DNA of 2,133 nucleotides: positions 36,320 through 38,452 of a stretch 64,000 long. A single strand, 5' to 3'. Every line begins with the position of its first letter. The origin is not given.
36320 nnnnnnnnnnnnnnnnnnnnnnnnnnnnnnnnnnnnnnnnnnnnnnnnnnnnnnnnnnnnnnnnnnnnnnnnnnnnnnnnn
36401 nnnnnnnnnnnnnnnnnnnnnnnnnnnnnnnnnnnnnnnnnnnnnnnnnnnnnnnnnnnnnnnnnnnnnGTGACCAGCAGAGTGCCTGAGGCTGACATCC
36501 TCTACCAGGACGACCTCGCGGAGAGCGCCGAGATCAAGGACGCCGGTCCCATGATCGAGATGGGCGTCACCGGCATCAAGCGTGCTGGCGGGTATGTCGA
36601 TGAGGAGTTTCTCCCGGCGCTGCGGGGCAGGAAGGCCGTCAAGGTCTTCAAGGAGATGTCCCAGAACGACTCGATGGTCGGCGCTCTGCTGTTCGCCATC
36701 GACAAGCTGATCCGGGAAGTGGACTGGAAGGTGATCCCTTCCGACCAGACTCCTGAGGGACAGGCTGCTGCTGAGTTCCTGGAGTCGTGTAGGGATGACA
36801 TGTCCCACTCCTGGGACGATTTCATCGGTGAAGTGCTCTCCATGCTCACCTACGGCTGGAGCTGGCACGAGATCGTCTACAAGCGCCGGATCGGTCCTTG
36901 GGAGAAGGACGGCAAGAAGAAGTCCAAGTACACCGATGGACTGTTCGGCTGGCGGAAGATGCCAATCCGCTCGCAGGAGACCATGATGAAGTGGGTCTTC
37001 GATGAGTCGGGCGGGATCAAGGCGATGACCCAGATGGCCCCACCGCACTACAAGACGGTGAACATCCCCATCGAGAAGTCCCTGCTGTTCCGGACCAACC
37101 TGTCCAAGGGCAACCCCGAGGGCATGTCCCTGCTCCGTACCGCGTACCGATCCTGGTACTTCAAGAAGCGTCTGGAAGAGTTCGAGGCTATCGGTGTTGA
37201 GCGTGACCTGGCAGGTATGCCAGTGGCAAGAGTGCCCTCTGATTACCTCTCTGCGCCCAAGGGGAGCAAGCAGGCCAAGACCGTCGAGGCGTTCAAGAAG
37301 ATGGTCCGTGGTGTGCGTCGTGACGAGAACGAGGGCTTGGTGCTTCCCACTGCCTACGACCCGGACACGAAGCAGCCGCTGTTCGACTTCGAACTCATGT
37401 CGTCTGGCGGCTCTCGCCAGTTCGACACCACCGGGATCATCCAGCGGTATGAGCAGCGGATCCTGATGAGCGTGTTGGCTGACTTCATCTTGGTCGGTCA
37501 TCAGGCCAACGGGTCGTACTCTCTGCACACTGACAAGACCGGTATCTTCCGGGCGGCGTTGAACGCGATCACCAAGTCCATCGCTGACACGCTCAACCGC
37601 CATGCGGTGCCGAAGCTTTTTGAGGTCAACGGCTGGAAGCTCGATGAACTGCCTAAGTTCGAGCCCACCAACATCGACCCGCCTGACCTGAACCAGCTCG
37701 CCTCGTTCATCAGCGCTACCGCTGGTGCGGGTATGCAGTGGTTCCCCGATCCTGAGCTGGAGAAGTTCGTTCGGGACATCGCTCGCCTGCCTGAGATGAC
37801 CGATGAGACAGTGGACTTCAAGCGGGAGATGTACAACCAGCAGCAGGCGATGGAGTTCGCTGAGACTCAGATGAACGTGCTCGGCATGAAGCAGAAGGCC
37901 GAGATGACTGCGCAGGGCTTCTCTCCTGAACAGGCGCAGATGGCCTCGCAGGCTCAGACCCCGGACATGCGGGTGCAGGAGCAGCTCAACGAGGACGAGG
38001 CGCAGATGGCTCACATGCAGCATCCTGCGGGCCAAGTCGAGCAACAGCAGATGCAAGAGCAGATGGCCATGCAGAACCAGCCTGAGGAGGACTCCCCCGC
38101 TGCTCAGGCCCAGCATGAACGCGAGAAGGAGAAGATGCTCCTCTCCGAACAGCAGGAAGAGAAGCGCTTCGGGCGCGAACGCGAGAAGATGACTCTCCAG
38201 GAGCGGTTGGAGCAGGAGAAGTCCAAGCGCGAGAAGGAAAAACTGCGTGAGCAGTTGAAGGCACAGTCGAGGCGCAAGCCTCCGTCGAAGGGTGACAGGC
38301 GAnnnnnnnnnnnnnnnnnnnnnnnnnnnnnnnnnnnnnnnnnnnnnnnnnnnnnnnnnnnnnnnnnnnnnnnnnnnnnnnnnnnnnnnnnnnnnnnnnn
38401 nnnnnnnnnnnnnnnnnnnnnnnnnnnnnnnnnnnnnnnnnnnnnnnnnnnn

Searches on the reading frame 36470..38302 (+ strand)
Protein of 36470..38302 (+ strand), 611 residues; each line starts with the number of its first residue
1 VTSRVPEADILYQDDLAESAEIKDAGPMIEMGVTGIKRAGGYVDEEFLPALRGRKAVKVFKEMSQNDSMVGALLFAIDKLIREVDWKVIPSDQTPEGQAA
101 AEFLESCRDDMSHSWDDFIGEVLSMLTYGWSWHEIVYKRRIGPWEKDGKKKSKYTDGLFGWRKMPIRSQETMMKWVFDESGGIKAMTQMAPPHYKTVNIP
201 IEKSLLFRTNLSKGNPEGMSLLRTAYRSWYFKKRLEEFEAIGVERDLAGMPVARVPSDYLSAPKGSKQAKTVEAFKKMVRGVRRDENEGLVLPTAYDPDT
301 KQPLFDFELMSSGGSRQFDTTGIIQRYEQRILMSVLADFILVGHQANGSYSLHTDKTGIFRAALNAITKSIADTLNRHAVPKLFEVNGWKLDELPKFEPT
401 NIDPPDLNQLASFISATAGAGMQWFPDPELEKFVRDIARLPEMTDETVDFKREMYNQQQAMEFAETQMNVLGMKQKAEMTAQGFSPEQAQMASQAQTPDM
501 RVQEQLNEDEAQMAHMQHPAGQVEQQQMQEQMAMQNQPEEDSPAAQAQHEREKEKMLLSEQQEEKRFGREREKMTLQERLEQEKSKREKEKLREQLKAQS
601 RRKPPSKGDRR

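Call 66: search_protein_families(library=pfam, proteins=[window:36470-38302:+], max_evalue=0.001)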
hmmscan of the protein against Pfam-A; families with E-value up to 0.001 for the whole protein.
window:36470-38302:+ (611 aa): 2 families
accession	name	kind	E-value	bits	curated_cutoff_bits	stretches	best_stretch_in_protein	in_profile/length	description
PF06074.18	Portal_Mu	-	1.2e-36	127.2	23.9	1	58-423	2-324/336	Portal protein of Mu bacteriophage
PF21919.2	P23-45_portal_barrel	-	1.7e-11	43.8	27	1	43-300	42-287/448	Phage P23-45 portal protein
